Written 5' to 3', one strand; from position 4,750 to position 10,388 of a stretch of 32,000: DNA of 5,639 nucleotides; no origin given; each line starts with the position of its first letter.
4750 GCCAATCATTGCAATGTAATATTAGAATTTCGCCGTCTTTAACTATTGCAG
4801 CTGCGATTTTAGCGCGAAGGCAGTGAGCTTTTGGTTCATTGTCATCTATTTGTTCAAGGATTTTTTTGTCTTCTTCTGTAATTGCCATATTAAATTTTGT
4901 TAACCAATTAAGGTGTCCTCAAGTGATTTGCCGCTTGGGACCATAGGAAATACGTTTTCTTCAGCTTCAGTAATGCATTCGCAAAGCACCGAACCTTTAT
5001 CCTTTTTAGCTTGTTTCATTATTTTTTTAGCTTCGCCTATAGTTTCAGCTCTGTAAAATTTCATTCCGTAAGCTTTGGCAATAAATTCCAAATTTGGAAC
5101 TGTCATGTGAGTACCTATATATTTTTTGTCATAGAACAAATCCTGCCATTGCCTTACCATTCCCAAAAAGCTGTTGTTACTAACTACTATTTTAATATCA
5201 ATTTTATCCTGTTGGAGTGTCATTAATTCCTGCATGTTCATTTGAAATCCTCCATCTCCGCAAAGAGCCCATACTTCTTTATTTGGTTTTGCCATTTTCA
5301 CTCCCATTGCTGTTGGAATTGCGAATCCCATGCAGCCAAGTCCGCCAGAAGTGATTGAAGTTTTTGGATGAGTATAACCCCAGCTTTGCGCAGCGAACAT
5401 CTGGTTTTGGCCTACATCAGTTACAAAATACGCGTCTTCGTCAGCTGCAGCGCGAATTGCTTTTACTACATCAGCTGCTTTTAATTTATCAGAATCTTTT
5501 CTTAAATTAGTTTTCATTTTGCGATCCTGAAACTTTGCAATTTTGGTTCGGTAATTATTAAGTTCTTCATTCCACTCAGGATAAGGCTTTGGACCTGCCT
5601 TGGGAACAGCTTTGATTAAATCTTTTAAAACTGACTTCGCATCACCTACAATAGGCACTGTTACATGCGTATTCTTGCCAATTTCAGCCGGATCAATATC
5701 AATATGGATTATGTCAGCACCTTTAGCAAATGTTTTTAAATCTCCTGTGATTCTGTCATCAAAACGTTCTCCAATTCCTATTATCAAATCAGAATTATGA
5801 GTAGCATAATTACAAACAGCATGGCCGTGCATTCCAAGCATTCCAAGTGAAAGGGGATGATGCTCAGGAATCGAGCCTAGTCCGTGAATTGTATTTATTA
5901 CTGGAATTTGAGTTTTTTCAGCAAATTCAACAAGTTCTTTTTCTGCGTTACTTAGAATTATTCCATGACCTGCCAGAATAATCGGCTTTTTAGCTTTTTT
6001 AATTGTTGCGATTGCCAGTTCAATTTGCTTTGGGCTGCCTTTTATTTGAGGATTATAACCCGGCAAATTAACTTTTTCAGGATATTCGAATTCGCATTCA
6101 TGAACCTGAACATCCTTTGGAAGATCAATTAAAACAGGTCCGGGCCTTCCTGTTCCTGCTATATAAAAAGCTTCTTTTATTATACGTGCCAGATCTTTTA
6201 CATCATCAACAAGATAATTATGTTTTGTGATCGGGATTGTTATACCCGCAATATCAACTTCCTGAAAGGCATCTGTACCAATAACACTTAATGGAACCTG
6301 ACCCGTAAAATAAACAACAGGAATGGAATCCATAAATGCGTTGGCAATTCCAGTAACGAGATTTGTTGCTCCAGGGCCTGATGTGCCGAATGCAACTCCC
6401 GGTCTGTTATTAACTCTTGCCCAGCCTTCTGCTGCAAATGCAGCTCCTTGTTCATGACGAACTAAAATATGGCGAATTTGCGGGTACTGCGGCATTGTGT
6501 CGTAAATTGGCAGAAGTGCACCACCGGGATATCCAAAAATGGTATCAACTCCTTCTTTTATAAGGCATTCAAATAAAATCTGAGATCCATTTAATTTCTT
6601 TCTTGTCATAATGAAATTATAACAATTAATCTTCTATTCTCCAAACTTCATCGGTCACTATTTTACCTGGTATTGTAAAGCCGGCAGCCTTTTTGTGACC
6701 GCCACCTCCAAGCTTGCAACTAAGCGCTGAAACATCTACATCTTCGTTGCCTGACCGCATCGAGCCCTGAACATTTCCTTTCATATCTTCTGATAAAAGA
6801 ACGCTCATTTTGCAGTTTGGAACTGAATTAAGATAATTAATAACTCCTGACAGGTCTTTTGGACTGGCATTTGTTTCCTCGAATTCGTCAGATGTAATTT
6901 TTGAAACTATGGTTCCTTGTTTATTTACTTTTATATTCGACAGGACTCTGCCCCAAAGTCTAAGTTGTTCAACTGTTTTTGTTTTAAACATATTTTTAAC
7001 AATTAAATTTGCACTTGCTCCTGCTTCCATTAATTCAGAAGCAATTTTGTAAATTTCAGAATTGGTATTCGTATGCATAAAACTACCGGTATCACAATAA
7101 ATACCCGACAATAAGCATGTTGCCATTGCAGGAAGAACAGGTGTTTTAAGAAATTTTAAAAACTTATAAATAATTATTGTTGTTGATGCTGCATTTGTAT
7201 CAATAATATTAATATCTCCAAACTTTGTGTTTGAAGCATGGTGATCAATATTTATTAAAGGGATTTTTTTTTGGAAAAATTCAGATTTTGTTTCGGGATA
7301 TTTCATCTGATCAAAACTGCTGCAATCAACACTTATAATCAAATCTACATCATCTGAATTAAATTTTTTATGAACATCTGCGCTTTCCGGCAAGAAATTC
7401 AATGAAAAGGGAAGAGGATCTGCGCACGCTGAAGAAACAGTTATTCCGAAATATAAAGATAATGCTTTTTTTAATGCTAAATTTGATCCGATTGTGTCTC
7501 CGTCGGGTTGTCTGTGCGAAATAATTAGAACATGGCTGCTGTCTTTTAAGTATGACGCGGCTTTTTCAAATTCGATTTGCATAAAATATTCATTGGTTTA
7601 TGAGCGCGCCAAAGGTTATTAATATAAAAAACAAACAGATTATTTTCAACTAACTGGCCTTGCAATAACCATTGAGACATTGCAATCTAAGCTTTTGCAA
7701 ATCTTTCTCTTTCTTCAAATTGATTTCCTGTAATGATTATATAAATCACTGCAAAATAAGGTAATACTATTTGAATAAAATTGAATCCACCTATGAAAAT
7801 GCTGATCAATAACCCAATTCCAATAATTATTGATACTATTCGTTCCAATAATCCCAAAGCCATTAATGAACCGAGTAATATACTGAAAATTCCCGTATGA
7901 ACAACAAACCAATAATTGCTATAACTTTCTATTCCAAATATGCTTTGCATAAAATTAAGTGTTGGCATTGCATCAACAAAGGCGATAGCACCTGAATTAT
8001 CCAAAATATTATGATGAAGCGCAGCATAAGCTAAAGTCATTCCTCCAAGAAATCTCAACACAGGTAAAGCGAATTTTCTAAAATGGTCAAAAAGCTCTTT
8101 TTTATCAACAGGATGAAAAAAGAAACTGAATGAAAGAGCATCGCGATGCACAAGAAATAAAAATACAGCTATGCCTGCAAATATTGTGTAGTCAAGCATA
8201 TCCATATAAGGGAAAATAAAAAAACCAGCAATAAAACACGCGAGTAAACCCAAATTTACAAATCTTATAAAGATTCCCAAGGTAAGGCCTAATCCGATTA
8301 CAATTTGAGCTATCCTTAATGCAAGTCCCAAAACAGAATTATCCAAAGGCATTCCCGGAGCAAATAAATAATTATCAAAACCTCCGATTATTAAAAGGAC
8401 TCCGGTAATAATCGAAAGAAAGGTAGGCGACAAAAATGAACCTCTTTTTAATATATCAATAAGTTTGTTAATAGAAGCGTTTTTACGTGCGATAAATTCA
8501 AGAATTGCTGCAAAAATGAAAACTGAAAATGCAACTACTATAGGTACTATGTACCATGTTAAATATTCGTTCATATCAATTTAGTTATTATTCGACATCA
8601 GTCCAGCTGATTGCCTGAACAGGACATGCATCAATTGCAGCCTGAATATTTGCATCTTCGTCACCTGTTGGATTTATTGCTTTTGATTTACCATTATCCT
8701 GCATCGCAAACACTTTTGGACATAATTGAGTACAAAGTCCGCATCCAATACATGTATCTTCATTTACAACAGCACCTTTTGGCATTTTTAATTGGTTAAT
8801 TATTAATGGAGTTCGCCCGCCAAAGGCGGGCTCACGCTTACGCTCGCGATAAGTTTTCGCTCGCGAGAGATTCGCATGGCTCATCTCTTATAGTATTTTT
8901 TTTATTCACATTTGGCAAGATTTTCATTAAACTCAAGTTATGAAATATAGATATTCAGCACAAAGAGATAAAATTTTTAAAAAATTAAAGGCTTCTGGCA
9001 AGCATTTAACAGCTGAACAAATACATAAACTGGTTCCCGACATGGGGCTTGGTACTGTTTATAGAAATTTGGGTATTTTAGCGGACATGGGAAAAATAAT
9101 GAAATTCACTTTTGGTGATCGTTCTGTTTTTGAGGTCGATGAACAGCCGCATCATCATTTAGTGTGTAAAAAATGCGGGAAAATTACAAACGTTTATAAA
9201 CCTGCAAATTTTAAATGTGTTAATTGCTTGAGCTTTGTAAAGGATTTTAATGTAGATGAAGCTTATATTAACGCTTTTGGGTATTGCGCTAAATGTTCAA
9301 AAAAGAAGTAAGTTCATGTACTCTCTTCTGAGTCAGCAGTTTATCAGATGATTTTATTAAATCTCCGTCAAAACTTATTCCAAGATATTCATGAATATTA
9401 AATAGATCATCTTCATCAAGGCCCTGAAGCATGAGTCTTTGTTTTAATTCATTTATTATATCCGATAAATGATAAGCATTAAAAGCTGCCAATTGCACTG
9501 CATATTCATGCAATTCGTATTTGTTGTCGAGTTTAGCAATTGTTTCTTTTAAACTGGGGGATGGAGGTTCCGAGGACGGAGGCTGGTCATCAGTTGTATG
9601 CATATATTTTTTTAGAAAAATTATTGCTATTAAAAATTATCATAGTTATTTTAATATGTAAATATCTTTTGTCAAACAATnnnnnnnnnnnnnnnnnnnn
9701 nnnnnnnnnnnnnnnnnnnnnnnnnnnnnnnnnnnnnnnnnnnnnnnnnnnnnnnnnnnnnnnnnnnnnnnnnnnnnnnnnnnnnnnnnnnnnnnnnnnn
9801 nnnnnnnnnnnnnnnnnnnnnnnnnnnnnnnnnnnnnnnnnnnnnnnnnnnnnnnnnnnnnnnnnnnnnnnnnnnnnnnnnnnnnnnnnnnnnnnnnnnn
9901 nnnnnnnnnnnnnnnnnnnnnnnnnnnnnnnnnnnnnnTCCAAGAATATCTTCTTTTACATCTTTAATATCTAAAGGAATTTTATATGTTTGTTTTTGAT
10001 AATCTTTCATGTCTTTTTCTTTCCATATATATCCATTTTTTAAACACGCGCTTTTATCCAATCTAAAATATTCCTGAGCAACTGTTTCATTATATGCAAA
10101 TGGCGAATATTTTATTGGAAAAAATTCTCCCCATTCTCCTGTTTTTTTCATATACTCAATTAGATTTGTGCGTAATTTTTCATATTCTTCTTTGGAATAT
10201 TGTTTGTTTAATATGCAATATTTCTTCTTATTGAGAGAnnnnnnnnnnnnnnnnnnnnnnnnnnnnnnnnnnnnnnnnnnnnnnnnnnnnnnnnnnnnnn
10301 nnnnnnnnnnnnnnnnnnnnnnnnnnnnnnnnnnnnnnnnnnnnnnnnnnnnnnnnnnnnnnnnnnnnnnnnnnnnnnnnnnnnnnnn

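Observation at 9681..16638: Array of three paralogous ~550-aa cysteine-rich zinc-ribbon proteins, two paired with TrmB-like regulators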

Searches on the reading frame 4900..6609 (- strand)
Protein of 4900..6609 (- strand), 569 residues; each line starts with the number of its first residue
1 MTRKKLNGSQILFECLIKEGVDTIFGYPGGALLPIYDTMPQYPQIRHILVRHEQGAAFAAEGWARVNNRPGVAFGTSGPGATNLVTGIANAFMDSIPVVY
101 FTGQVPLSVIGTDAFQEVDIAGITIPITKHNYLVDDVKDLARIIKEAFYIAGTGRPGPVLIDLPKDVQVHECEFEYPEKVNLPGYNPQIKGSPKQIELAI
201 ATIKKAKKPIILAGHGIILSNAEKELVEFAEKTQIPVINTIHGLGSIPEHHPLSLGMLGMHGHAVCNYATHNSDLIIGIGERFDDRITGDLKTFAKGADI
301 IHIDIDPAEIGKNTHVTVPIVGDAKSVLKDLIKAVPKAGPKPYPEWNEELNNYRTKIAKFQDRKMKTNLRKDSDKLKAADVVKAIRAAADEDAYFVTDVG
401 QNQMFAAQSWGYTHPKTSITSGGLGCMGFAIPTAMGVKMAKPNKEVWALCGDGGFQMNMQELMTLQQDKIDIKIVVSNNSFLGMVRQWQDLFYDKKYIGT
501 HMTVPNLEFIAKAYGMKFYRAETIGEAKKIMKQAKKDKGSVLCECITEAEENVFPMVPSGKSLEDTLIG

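Call 39: search_protein_families(library=pfam, proteins=[window:4900-6609:-], max_evalue=0.01)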
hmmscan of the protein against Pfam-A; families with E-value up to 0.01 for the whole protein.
window:4900-6609:- (569 aa): 4 families
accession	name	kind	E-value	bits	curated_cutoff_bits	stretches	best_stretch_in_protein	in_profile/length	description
PF00205.28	TPP_enzyme_M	-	1.2e-49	168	30.4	1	197-331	2-137/137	Thiamine pyrophosphate enzyme, central domain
PF02775.26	TPP_enzyme_C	-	2.3e-48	164.3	21.9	1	398-545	1-151/151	Thiamine pyrophosphate enzyme, C-terminal TPP binding domain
PF02776.23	TPP_enzyme_N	-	5.9e-40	136.2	26.8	1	7-122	2-118/119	Thiamine pyrophosphate enzyme, N-terminal TPP binding domain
PF02552.22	CO_dh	-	0.0091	16.2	21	0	194-296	23-131/168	CO dehydrogenase beta subunit/acetyl-CoA synthase epsilon subunit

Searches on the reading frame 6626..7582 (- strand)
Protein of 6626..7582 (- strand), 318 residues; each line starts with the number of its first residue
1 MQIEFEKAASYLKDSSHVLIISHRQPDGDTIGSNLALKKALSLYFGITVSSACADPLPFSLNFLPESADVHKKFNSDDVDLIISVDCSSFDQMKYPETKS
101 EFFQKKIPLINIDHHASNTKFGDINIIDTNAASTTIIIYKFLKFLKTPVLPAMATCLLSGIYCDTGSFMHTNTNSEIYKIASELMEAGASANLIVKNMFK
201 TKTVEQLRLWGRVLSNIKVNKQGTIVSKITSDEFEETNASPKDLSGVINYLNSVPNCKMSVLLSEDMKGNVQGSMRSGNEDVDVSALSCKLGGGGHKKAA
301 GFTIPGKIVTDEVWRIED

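Call 39: search_protein_families(library=pfam, proteins=[window:6626-7582:-], max_evalue=0.01)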
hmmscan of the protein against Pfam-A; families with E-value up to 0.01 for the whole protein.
window:6626-7582:- (318 aa): 2 families
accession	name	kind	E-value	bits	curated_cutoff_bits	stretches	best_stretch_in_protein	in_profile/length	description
PF01368.27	DHH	-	1.2e-17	64.8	28.1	1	17-161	1-125/125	DHH family, N-terminal domain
PF02272.25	DHHA1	-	2.5e-10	41.2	25.9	1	226-307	6-86/102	DHHA1 domain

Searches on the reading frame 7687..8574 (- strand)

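Call 4: search_protein_families(library=pfam, proteins=[window:7687-8574:-], max_evalue=0.1)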
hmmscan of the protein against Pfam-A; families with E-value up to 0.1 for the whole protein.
window:7687-8574:- (295 aa): 1 family
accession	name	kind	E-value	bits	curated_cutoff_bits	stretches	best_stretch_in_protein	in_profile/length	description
PF07681.17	DoxX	-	0.0058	17.7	23.6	0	201-261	25-82/85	DoxX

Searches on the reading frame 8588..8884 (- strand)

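Call 4: search_protein_families(library=pfam, proteins=[window:8588-8884:-], max_evalue=0.1)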
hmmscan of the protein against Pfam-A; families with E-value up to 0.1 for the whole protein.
window:8588-8884:- (98 aa): 18 families
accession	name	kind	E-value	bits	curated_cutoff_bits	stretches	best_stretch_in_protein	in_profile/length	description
PF13370.11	Fer4_13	-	6e-16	59.3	24.5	1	40-94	1-58/58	4Fe-4S single cluster domain of Ferredoxin I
PF13459.11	Fer4_15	-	1.8e-12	48.2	22.4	1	40-94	3-66/66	4Fe-4S single cluster domain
PF00037.32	Fer4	-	5.8e-08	32.7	21.1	1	39-56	2-19/24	4Fe-4S binding domain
PF12838.12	Fer4_7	-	1.9e-07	31.8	27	1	36-57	29-50/52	4Fe-4S dicluster domain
PF14697.11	Fer4_21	-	3.1e-06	27.6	35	1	38-92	1-57/59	4Fe-4S dicluster domain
PF13187.11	Fer4_9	-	7.3e-06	26.3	27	2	36-57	34-49/52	4Fe-4S dicluster domain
PF12797.12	Fer4_2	-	1e-05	25.6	24.5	1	39-56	4-21/22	4Fe-4S binding domain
PF12837.12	Fer4_6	-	1.2e-05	25.4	25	1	39-56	3-20/24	4Fe-4S binding domain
PF13237.11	Fer4_10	-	2.1e-05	24.8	25.5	1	39-69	3-24/53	4Fe-4S dicluster domain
PF25160.1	LdpA_Fe-S-bd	-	4e-05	23.7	27.6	1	39-57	22-40/49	LdpA Fe-S cluster-binding domain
PF06902.16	Fer4_19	-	0.0001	22.7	24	1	40-91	10-58/64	Divergent 4Fe-4S mono-cluster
PF13183.11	Fer4_8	-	0.00014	22.8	27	2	43-79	3-42/68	4Fe-4S dicluster domain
PF12800.12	Fer4_4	-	0.00029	21.4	24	1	43-56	2-15/17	4Fe-4S binding domain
PF12798.12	Fer4_3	-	0.0014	19.8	27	1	45-57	1-13/15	4Fe-4S binding domain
PF13534.11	Fer4_17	-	0.0019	19.2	22.2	1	45-70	2-29/61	4Fe-4S dicluster domain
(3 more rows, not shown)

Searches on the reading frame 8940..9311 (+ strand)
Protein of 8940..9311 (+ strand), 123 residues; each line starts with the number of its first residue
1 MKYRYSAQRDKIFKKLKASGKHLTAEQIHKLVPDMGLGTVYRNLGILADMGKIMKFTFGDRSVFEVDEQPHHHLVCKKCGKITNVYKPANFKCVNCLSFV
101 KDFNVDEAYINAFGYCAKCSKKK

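Call 4: search_protein_families(library=pfam, proteins=[window:8940-9311:+], max_evalue=0.1)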
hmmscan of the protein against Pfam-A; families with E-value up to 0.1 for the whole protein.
window:8940-9311:+ (123 aa): 2 families
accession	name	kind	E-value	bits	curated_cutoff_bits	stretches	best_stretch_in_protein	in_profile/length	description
PF01475.25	FUR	-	4.3e-21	75.7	23.1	1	3-88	4-96/121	Ferric uptake regulator family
PF01155.25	HypA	-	0.069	13.6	28.9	0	53-99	51-95/112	Hydrogenase/urease nickel incorporation, metallochaperone, hypA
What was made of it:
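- Checked: The Fur-family gene is at 8940-9311 (+), 370 bp from A's stop (call 4).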

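Call 5: search_protein_families(library=ncbifam, proteins=[window:8940-9311:+], max_evalue=0.1)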
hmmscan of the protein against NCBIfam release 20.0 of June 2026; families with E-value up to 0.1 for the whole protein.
window:8940-9311:+ (123 aa): 10 families
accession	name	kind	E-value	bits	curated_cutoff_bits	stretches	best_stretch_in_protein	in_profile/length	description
NF051892.1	TransRegFurBacil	equivalog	2.3e-17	63.4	220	1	3-122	17-146/149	ferric iron uptake transcriptional regulator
NF052545.1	TransRegPerRClab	equivalog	6.4e-17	61.8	180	1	4-122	14-137/138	transcriptional regulator PerR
NF047406.1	TransRegPerRTherm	equivalog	1.2e-15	57.9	200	1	5-122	6-128/130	manganese-dependent transcriptional regulator PerR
NF006999.0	PRK09462.1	equivalog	1e-11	44.7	146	1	9-85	19-102/148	ferric iron uptake transcriptional regulator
NF051891.1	TransRegFurHelico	equivalog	4.8e-08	33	200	1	5-120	25-146/148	ferric iron uptake transcriptional regulator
NF047462.1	FUR_perox_PerRA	exception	3.1e-06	27.7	200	1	4-93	18-112/142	peroxide-responsive transcriptional repressor PerRA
NF047461.1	FUR_perox_PerRB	exception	1.2e-05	25.2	250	1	8-86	31-115/143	peroxide-responsive transcriptional repressor PerRB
NF008646.0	PRK11639.1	equivalog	3.3e-05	23.6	167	1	33-121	56-148/171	zinc uptake transcriptional repressor Zur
NF045677.1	FeRespRegIrr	equivalog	3.9e-05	23.7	170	1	16-86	22-98/127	Fur family transcriptional regulator Irr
NF045678.1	TransRegIrrA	equivalog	0.0003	20.7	150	1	16-85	31-106/138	iron response transcriptional regulator IrrA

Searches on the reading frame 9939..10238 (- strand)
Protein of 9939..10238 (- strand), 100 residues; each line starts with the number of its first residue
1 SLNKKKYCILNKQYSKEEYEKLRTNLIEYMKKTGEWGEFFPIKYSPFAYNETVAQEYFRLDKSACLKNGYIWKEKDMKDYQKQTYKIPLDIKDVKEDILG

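Call 111: search_solved_structures(query=A6, max_evalue=10)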
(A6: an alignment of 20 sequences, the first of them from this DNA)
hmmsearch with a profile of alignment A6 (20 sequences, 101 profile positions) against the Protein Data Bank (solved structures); distinct sequences matched with E-value up to 10: 1.
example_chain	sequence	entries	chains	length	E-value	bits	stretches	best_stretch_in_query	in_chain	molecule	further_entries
2jcb_A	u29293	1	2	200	6.9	10.4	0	15-44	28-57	5-FORMYLTETRAHYDROFOLATE CYCLO-LIGASE FAMILY PROTEIN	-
